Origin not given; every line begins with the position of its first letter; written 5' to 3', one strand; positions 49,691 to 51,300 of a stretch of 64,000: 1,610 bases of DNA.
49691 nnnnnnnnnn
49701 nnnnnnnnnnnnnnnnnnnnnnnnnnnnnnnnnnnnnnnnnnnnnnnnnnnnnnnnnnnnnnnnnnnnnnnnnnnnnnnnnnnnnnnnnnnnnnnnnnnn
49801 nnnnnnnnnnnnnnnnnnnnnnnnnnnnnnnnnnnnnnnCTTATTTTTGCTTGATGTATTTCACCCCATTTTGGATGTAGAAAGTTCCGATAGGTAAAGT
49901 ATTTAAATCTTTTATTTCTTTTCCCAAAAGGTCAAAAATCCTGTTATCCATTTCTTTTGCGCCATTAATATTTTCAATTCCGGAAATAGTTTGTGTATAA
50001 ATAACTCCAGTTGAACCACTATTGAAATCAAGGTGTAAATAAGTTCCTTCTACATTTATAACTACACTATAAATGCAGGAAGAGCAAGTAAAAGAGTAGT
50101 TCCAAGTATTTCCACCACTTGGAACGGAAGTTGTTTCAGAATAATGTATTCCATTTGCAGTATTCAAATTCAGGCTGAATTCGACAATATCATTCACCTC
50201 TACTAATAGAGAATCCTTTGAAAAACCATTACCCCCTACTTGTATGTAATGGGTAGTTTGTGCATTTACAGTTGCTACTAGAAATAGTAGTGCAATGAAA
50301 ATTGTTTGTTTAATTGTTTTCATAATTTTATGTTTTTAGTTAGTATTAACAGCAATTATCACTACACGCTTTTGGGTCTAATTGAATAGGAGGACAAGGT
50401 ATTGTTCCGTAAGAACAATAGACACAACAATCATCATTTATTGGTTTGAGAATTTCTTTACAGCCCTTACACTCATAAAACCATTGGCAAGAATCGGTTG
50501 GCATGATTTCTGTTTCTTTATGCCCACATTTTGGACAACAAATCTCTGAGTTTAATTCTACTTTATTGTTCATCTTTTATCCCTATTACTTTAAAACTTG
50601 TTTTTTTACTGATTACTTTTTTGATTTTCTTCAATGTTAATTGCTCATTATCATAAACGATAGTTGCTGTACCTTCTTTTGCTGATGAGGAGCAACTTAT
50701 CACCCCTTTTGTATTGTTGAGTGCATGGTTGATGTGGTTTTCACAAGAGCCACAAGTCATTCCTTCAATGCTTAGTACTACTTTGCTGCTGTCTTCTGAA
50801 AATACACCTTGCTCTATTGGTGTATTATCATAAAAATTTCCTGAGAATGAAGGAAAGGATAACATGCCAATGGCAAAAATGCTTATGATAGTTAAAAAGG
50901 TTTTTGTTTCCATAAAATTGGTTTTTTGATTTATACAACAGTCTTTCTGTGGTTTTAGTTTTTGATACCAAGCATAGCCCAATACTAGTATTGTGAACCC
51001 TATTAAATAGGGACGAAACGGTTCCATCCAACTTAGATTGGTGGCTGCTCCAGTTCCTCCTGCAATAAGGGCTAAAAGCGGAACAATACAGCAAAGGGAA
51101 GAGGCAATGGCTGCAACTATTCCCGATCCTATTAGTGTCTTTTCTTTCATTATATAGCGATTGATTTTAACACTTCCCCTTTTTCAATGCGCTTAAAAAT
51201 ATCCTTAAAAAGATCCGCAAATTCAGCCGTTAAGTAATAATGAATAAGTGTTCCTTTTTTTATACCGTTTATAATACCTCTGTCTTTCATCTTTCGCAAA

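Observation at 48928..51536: Five-gene Cys-rich mer-like operon spanning cytoplasm to cell surface, with no MerA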

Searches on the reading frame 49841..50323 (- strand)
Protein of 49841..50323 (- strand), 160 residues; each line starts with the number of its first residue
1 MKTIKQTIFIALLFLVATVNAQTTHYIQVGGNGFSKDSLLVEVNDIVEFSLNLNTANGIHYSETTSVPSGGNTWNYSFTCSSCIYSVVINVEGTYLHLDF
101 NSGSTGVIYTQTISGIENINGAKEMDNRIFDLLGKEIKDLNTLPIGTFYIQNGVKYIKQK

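Call 3: search_protein_families(library=pfam, proteins=[window:49841-50323:-], max_evalue=1)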
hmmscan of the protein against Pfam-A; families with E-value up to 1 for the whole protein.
window:49841-50323:- (160 aa): 0 families

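Call 4: search_protein_families(library=ncbifam, proteins=[window:49841-50323:-], max_evalue=1)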
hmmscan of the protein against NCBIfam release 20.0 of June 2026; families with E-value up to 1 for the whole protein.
window:49841-50323:- (160 aa): 0 families

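Call 8: find_homologous_proteins(query=window:49841-50323:-)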
Query window:49841-50323:- (160 aa): 8 proteins with E <= 0.001 among 44 candidates.
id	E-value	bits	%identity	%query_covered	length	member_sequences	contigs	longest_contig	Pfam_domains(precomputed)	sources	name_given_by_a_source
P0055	5.7e-99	346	100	100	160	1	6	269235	-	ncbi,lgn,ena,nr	ncbi:MAG: hypothetical protein H8E84_04070 [Flavobacteriales bacterium]|nr:hypothetical protein [Fla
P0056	2.2e-85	302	87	100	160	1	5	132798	-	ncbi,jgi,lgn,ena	-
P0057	8.8e-85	300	88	100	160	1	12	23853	-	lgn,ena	-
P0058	3.8e-81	288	81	100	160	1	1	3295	-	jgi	jgi:hypothetical protein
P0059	4.7e-79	282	79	100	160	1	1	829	-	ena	-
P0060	1.9e-66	241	67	100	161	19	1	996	-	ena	-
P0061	1.7e-62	228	66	100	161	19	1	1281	-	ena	-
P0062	1.5e-43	166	58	85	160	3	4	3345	-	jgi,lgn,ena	-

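Call 37: predict_structure(alignment_id=A4)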
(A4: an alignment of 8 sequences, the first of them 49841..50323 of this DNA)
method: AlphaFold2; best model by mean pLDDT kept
length: 160 residues; sequences in the alignment: 8
mean_pLDDT: 63.8   pTM: 0.52
mean pLDDT of the five models: 63.8, 57.2, 55.1, 54.7, 47.9
residues with pLDDT >= 90: 0; 70-90: 75; 50-70: 47; < 50: 38
segments of 3 or more residues with pLDDT < 50: 1-19, 32-37, 114-126
pLDDT, mean of each block of 10 residues (from residue 1): 39 42 73 52 79 68 72 78 78 76 72 42 50 65 72 64
secondary structure, 60 per line:
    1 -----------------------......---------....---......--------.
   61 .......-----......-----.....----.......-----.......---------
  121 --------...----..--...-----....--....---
elements in order: E24-29 E39-42 E46-51 E60-67 E73-78 E84-88 E93-99 E105-111 E129-131 E148-151 E154-157

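Call 41: fold_search(model_id=the predicted structure, library=pdb)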
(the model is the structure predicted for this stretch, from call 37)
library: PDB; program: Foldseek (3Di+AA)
matches with E <= 10: 1394; with E <= 0.001: 54
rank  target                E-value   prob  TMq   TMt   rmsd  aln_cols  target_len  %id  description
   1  7pcy                  2.9e-05  1.00  0.45  0.70   2.7       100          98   18  THE CRYSTAL STRUCTURE OF PLASTOCYANIN FROM A GREEN ALGA, ENTEROMORPHA PROLIFERA (released 1990-07-15)
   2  2plt                  4.8e-05  1.00  0.45  0.70   2.8       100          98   21  STRUCTURE DETERMINATION OF PLASTOCYANIN FROM A CRYSTAL SPECIMEN WITH HEMIHEDRAL TWINNING FRACTION OF ONE-HALF (released 1993-10-31)
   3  1byo_A                6.8e-05  1.00  0.44  0.67   2.9       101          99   18  WILD-TYPE PLASTOCYANIN FROM SILENE (released 1999-10-15)
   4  3ply_A                9.2e-05  1.00  0.44  0.64   2.8        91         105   15  Structure of Oxidized P96G Mutant of Amicyanin (released 2011-02-09)
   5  1adw_A                1.0e-04  1.00  0.42  0.54   3.4       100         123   17  PSEUDOAZURIN (released 1997-05-15)
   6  4bwu_A                1.2e-04  1.00  0.42  0.53   3.5       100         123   16  Three-dimensional structure of the K109A mutant of Paracoccus pantotrophus pseudoazurin at pH 5.5 (released 2014-07-16)
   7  1sfd_A                1.6e-04  1.00  0.45  0.65   3.4        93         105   15  oxidized form of amicyanin mutant P94F (released 2004-07-27)
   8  3rym_A                1.7e-04  1.00  0.45  0.66   2.6        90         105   14  Structure of Oxidized M98K mutant of Amicyanin (released 2011-11-23)
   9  1iuz                  1.8e-04  1.00  0.45  0.70   2.8       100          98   17  PLASTOCYANIN (released 1997-08-20)
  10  1id2_A                1.8e-04  1.00  0.43  0.62   5.5       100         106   12  CRYSTAL STRUCTURE OF AMICYANIN FROM PARACOCCUS VERSUTUS (THIOBACILLUS VERSUTUS) (released 2001-04-11)
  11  2qdv                  1.9e-04  1.00  0.45  0.65   5.4        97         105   15  Structure of the Cu(II) form of the M51A mutant of amicyanin (released 2007-12-11)
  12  1pla_MODEL_1_A        1.9e-04  1.00  0.44  0.68   2.9        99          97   20  HIGH-RESOLUTION SOLUTION STRUCTURE OF REDUCED PARSLEY PLASTOCYANIN (released 1994-08-31)
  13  9m62_A                1.9e-04  1.00  0.42  0.53   3.6       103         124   20  X-ray Crystal Structure of Pseudoazurin Met16Arg variant, oxidized form at pH 7.0 (released 2026-03-11)
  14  1pcs                  2.0e-04  1.00  0.45  0.70   3.1       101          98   12  THE 2.15 A CRYSTAL STRUCTURE OF A TRIPLE MUTANT PLASTOCYANIN FROM THE CYANOBACTERIUM SYNECHOCYSTIS SP. PCC 6803 (released 1997-12-17)
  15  2jkw_A                2.0e-04  1.00  0.41  0.51   5.6       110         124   19  Pseudoazurin M16F (released 2008-11-04)
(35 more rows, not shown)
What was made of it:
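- The cupredoxin-like fold of the partner hints at copper (call 41).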

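Call 46: search_protein_families(library=pfam, alignment_id=A4, max_evalue=10)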
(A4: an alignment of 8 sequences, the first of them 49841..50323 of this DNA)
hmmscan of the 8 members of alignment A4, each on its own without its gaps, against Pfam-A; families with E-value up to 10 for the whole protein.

A. member 1, window:49841-50323:- (160 aa): 0 families

B. families by the number of members that match (of 8 scanned): 0 families

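Call 65: find_encoding_contigs(protein=P0056, flank=5000, max_places=2)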
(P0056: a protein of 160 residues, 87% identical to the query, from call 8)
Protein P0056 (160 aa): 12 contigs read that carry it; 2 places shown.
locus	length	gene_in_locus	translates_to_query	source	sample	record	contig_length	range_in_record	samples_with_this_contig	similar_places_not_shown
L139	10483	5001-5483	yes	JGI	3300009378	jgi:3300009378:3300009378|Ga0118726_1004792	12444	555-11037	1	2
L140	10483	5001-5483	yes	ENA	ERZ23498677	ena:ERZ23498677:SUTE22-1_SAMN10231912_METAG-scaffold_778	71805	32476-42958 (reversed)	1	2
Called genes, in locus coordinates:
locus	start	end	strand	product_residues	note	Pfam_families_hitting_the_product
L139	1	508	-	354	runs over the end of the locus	?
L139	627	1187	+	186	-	PF12804:NTP_transf_3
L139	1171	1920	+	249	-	PF02625:XdhC_CoxI, PF13478:XdhC_C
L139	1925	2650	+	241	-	PF00106:adh_short, PF01370:Epimerase (weak), PF08659:KR, PF13561:adh_short_C2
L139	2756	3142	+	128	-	PF01022:HTH_5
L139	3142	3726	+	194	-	PF02411:MerT, PF00403:HMA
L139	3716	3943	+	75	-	-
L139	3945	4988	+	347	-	-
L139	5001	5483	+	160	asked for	-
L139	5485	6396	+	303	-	-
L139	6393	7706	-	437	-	PF00919:UPF0004, PF04055:Radical_SAM, PF18693:TRAM_2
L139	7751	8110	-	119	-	PF05635:23S_rRNA_IVP, PF22296:bAvd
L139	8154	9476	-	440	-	PF00005:ABC_tran (faint), PF02881:SRP54_N, PF00448:SRP54, PF13604:AAA_30 (weak)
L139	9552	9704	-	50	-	PF14128:DUF4295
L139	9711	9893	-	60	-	PF00471:Ribosomal_L33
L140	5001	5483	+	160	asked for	-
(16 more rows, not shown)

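Call 66: find_encoding_contigs(protein=P0057, flank=5000, max_places=2)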
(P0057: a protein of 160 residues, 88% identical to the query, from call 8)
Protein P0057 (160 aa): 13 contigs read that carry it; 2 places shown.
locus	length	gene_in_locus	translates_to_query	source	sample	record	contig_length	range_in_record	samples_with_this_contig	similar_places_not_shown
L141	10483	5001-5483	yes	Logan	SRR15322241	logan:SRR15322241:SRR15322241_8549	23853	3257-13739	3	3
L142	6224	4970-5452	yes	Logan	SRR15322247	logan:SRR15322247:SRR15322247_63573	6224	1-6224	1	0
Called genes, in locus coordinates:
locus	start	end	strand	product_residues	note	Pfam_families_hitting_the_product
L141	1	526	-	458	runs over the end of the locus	-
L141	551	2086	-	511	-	PF00117:GATase, PF07722:Peptidase_C26, PF02540:NAD_synthase, PF00958:GMP_synt_C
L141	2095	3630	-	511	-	PF10079:Rossmann-like_BshC, PF24850:CC_BshC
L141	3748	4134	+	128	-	PF01022:HTH_5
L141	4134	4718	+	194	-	PF02411:MerT, PF00403:HMA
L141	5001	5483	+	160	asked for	-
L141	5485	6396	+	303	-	-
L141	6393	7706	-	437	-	PF00919:UPF0004, PF04055:Radical_SAM, PF18693:TRAM_2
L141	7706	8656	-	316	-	PF02881:SRP54_N, PF00448:SRP54, PF13401:AAA_22 (weak), PF13604:AAA_30 (weak)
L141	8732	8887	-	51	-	PF14128:DUF4295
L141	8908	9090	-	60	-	PF00471:Ribosomal_L33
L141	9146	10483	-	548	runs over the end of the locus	PF01433:Peptidase_M1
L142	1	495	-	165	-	?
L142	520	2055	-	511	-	PF00117:GATase, PF07722:Peptidase_C26, PF02540:NAD_synthase, PF00958:GMP_synt_C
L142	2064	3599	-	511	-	PF10079:Rossmann-like_BshC, PF24850:CC_BshC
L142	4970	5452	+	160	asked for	-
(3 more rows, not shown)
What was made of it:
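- Close relatives keep the same operon (calls 65, 66).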

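Call 67: find_encoding_contigs(protein=P0062, flank=5000, max_places=2)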
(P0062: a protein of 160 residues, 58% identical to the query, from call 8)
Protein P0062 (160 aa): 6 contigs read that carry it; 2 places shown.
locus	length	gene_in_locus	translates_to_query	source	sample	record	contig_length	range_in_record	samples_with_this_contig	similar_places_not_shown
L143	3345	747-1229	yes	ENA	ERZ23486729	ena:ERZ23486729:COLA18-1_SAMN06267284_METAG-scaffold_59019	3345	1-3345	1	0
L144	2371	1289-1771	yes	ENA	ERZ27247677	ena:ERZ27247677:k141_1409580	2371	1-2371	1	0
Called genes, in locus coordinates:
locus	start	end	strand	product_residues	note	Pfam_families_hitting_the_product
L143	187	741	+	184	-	-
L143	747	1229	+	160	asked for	-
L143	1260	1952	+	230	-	PF07635:PSCyt1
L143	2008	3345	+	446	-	?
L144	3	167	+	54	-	?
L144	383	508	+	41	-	-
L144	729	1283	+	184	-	-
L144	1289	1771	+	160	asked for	-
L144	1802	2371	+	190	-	?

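Call 69: search_solved_structures(query=A4, max_evalue=1)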
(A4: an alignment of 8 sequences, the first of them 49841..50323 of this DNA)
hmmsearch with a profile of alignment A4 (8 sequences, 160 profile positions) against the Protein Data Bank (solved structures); distinct sequences matched with E-value up to 1: 0.

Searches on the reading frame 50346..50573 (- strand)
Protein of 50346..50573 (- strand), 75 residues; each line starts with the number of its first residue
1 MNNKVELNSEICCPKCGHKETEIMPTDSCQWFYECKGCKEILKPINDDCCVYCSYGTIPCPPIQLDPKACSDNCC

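Call 3: search_protein_families(library=pfam, proteins=[window:50346-50573:-], max_evalue=1)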
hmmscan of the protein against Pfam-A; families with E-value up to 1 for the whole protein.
window:50346-50573:- (75 aa): 1 family
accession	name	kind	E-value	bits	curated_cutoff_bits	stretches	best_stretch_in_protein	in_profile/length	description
PF23451.1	Zn_ribbon_PaaD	-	0.023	14.8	27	1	8-40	12-47/53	PaaD zinc beta ribbon domain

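Call 4: search_protein_families(library=ncbifam, proteins=[window:50346-50573:-], max_evalue=1)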
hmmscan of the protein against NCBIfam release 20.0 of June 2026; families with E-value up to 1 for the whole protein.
window:50346-50573:- (75 aa): 2 families
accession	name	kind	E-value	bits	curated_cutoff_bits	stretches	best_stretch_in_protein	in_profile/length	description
NF041374.1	GDCCVxC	domain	3.4e-27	94.5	40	1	9-65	1-57/58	GDCCVxC domain-containing (seleno)protein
TIGR02159.1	PA_CoA_Oxy4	equivalog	0.0029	17.9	108.15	1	7-41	102-139/146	1,2-phenylacetyl-CoA epoxidase subunit PaaD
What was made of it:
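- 50346..50573 (-): GDCCVxC-domain protein, 75 aa with 13 Cys, no signal peptide; presumably a cytoplasmic Cys-rich zinc-ribbon-like metal acceptor. Call 4: NF041374, 94.5 bits.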

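Call 25: find_related_loci(query=A3, collection=metagenome_contigs, flank=8000)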
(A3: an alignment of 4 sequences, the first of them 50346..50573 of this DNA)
Query A3 (75 aa) in metagenome_contigs; peptide patterns used: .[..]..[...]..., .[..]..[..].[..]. (x = any residue, [..] = any of these).
600 stretches matched a pattern (row limit reached: there are more); 527 encode a relative of the query (tblastn E <= 1e-3); the best 80 are kept; 80 distinct loci.
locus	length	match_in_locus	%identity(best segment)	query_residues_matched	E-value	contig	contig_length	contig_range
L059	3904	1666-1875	56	4-73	1e-29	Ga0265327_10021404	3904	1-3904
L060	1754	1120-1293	69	7-64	2e-29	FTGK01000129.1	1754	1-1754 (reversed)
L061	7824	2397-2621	63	1-75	3e-29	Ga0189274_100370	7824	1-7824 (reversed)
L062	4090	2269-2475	68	5-73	3e-28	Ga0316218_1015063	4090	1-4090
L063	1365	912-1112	66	4-70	1e-28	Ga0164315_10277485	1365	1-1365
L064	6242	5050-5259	64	3-72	2e-28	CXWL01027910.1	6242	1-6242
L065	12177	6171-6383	65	3-73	4e-28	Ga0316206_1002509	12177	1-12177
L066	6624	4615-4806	69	1-64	4e-28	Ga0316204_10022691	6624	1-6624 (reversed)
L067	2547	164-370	68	2-70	4e-28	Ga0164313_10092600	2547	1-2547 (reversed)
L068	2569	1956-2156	72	4-70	5e-28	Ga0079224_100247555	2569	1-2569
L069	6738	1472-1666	66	7-71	6e-28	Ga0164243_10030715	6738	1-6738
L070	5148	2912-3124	62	1-71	8e-28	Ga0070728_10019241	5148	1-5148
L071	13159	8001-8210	63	2-71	9e-28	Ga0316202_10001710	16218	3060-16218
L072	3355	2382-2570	67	2-64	1e-27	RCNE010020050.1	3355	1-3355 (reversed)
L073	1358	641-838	64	5-70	5e-28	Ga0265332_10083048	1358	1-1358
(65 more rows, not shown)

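Call 68: search_solved_structures(query=A3, max_evalue=1)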
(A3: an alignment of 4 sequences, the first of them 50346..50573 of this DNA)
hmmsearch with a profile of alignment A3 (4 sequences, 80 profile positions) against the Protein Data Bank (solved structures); distinct sequences matched with E-value up to 1: 9.
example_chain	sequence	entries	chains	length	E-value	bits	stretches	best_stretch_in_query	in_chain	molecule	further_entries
1qyp_A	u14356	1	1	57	0.09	15.7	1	13-45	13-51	RNA POLYMERASE II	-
2jyp_A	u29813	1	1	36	0.21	14.6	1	37-61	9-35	Aragonite protein AP7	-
2chg_A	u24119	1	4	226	0.27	14.2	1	24-57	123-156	REPLICATION FACTOR C SMALL SUBUNIT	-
2chq_A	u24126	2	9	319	0.45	13.5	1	24-57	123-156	REPLICATION FACTOR C SMALL SUBUNIT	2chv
23vw_A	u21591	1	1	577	0.55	13.2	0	13-46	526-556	CRISPR-associated DNA-binding protein Cas12m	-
7lys_A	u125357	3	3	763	0.76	12.7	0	14-47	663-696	CasPhi-2 | CasPhi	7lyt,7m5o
7ob9_I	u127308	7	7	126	0.79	12.7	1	17-44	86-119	DNA-directed RNA polymerase I subunit RPA12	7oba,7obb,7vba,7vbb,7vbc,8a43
8f2e_A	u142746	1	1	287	0.87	12.6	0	8-63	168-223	Papain-like protease nsp3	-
8ilc_A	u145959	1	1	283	0.9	12.5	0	8-63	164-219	Papain-like protease nsp3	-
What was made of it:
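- Tried and rejected: PDB sequence searches for GDCCVxC and the 160-aa protein gave nothing significant (calls 68, 69).
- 50346..50573 (-): Call 68: only weak zinc-ribbon matches in the PDB.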

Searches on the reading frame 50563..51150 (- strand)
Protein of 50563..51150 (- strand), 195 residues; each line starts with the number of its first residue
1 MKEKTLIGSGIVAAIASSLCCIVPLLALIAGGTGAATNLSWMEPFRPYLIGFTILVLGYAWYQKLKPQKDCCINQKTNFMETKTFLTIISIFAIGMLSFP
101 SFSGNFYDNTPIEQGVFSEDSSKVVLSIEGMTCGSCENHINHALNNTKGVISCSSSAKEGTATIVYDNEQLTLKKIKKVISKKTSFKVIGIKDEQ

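Call 3: search_protein_families(library=pfam, proteins=[window:50563-51150:-], max_evalue=1)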
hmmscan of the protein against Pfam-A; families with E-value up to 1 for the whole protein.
window:50563-51150:- (195 aa): 3 families
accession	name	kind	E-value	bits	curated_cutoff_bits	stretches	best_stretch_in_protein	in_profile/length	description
PF00403.32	HMA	-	7.7e-15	55.5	24.8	1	125-182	1-58/62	Heavy-metal-associated domain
PF02411.20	MerT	-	6.7e-13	49.1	32.9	1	7-79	11-84/116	MerT mercuric transport protein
PF19991.5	HMA_2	-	0.02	15.3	30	1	136-182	31-77/154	Heavy metal associated domain 2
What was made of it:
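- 50563..51150 (-): MerTP: MerT membrane domain (CC at residues 20-21 and a second CC at 71-72) fused to a C-terminal HMA domain (GMTCGSC). Call 3: PF02411 plus PF00403.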

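Call 4: search_protein_families(library=ncbifam, proteins=[window:50563-51150:-], max_evalue=1)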
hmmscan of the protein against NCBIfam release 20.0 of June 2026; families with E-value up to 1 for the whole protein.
window:50563-51150:- (195 aa): 15 families
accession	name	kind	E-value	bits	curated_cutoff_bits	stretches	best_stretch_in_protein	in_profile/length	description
NF033556.1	MerTP_fusion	equivalog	1.1e-65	220.8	180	1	10-188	2-185/186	mercuric transport protein MerTP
NF041115.1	UxxU_metal_bind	equivalog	2.1e-14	53.4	95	1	122-186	4-67/74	metal-binding (seleno)protein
NF010314.2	PRK13751.2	equivalog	1.2e-13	51.2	150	1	9-107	13-116/116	mercuric ion transporter MerT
NF045683.1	MerT_CopZ_Se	exception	4.6e-13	49.2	375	2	7-104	15-118/235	MerT/CopZ fusion-like heavy metal transport selenoprotein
NF033795.1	chaper_CopZ_Bs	exception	1.7e-11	44.1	91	1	124-181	2-59/66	copper chaperone CopZ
NF033794.2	chaper_CopZ_Eh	exception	1.8e-09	37.6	95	1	124-181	2-59/68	copper chaperone CopZ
NF047957.1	CopZ_AFE_1862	equivalog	1e-07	32.3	85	1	125-165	2-42/62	CopZ family metallochaperone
NF010311.1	PRK13748.1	subfamily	1e-06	27.9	600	1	125-179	2-55/560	mercury(II) reductase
TIGR02052.1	MerP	equivalog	2.5e-06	27.9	92.55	1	123-178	24-79/92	mercury resistance system periplasmic binding protein MerP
TIGR00003.1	TIGR00003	subfamily_domain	0.00018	21.6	62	1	123-181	1-59/66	copper ion binding protein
NF007952.0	PRK10671.1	equivalog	0.00044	18.5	1316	1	118-170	99-151/838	copper-exporting P-type ATPase CopA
NF033565.0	trans_MerF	equivalog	0.0035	17.2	50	1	7-63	2-58/59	mercury resistance system transport protein MerF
NF033560.1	merT_RC607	exception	0.011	16.1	130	1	3-65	2-65/97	mercuric transport protein MerT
NF008262.1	PRK11033.1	equivalog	0.024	13.1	1005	1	118-188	37-104/731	zinc/cadmium/mercury/lead-transporting ATPase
NF033553.1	MerP_Gpos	exception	0.058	13.3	110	1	123-182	46-106/112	mercury resistance system substrate-binding protein MerP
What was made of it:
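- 50563..51150 (-): Call 4: NF033556 equivalog, 220.8 bits against a cutoff of 180.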
